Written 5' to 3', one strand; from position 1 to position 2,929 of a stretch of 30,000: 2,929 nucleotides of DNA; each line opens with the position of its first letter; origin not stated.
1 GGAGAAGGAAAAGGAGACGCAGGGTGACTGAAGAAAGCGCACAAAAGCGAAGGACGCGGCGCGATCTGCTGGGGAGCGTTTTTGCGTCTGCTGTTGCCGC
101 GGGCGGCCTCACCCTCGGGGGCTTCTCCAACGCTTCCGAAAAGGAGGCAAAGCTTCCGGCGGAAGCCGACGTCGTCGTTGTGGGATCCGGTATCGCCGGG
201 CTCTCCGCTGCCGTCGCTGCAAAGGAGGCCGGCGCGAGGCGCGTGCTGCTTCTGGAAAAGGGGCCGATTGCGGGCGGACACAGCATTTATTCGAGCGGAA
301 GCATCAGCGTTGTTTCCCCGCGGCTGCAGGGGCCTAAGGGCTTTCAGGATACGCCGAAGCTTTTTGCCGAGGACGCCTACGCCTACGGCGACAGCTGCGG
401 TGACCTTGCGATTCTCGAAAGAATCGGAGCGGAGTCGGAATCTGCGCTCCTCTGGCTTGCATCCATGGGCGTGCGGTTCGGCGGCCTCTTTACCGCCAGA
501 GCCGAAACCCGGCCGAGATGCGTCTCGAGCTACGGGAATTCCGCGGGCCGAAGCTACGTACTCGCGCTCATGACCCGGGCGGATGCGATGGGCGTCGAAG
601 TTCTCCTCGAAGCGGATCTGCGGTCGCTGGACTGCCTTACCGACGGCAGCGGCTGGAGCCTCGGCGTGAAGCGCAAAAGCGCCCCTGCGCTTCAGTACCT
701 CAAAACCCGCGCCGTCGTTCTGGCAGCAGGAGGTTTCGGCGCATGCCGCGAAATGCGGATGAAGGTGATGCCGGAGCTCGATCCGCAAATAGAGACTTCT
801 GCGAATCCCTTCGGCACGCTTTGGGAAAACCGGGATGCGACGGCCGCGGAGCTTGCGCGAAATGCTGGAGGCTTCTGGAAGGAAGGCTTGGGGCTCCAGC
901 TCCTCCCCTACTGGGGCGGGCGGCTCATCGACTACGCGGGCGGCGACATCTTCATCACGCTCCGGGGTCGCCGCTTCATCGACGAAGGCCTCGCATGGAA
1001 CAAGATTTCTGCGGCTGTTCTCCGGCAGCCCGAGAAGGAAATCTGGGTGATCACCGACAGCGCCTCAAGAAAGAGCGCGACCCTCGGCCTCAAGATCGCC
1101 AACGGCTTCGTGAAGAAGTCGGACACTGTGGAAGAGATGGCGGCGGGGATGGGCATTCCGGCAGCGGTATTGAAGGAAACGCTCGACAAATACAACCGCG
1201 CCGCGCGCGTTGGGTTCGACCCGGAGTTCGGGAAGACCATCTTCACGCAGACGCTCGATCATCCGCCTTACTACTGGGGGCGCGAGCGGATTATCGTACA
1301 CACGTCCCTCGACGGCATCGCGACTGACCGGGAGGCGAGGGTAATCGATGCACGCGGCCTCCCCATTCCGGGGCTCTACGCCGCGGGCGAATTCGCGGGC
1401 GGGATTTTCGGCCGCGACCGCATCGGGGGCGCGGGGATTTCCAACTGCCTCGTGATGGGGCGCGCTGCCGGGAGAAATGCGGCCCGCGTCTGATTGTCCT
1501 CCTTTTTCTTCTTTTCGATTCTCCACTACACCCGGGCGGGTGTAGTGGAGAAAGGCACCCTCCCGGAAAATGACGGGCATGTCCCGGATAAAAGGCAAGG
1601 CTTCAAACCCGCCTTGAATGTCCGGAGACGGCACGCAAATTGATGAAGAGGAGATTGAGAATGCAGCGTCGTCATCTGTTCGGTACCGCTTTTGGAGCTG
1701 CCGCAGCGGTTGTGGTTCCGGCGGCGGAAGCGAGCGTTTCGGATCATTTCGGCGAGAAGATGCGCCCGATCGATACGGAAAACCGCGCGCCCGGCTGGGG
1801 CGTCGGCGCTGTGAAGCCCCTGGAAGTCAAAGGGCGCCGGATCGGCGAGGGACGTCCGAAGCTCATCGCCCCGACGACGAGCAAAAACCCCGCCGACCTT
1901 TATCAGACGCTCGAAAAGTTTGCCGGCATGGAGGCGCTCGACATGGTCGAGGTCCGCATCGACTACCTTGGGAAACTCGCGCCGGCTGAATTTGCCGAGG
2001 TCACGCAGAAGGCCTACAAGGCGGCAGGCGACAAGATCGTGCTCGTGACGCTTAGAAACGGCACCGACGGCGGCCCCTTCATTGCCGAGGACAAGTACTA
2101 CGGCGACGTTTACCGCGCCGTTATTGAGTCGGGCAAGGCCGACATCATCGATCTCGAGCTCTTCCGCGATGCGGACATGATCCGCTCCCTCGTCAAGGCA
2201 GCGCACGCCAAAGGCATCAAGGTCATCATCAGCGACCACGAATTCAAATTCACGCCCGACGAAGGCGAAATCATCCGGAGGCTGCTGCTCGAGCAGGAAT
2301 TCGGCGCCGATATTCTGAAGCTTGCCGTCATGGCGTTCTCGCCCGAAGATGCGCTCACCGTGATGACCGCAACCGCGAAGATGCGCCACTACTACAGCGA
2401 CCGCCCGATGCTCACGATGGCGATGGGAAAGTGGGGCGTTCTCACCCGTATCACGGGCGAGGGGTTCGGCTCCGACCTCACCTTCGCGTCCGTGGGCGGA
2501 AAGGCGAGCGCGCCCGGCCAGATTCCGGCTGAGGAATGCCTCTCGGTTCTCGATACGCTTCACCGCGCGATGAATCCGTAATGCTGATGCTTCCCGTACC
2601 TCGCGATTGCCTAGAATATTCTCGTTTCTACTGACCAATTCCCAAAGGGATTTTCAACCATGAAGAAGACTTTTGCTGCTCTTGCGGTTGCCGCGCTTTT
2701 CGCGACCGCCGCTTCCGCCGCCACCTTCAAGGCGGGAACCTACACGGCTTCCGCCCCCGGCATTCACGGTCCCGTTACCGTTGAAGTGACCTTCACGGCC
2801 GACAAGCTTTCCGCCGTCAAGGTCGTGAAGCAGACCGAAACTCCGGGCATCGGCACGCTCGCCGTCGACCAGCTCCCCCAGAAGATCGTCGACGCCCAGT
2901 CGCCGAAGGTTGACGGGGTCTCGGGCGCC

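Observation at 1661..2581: Type I dehydroquinase paralogue carrying a twin-arginine export signal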

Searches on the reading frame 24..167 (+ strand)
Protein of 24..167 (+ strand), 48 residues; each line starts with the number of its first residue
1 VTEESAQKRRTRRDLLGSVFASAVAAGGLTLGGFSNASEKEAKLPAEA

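Call 31: search_protein_families(library=ncbifam, proteins=[window:24-167:+], max_evalue=10)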
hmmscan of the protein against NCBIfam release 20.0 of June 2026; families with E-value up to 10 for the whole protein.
seq(48 aa): 3 families
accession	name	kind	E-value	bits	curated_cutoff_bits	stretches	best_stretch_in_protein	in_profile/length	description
TIGR01409.1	TAT_signal_seq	domain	0.0034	17.7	16.7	1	11-38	2-27/29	twin-arginine translocation signal domain-containing protein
NF049861.1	SCO2400_fam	subfamily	0.02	15.5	55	1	5-40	89-124/136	SCO2400 family protein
TIGR02811.1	formate_TAT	hypoth_equivalog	0.12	12.7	48.45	1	6-43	5-41/66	formate dehydrogenase region TAT target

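Call 32: search_protein_families(library=pfam, proteins=[window:24-167:+], max_evalue=10)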
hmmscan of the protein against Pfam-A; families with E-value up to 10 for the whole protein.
seq(48 aa): 1 family
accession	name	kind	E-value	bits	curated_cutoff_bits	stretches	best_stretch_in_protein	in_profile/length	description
PF10399.14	UCR_Fe-S_N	-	0.55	10.1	24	1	3-28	2-29/41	Ubiquitinol-cytochrome C reductase Fe-S subunit TAT signal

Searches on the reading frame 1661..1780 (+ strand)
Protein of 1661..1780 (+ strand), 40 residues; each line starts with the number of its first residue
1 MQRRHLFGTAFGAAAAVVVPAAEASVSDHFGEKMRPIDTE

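Call 31: search_protein_families(library=ncbifam, proteins=[window:1661-1780:+], max_evalue=10)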
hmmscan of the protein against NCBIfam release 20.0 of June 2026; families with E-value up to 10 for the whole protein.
seq(40 aa): 0 families

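Call 32: search_protein_families(library=pfam, proteins=[window:1661-1780:+], max_evalue=10)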
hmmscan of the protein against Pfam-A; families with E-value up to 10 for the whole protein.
seq(40 aa): 0 families

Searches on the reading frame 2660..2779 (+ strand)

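Call 31: search_protein_families(library=ncbifam, proteins=[window:2660-2779:+], max_evalue=10)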
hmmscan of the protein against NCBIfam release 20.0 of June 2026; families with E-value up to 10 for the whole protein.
seq(40 aa): 1 family
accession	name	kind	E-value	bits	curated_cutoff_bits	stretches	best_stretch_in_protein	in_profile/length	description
NF008071.1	PRK10808.1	equivalog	0.12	11.7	277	1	1-31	1-32/358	porin OmpA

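Call 32: search_protein_families(library=pfam, proteins=[window:2660-2779:+], max_evalue=10)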
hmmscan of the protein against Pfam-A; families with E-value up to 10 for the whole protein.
seq(40 aa): 2 families
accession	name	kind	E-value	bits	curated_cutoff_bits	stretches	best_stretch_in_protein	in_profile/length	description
PF02432.21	Fimbrial_K88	-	0.062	13.1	26.2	1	1-40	1-41/270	Fimbrial, major and minor subunit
PF13663.11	DUF4148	-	0.21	12.5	27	1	1-27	1-22/62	Domain of unknown function (DUF4148)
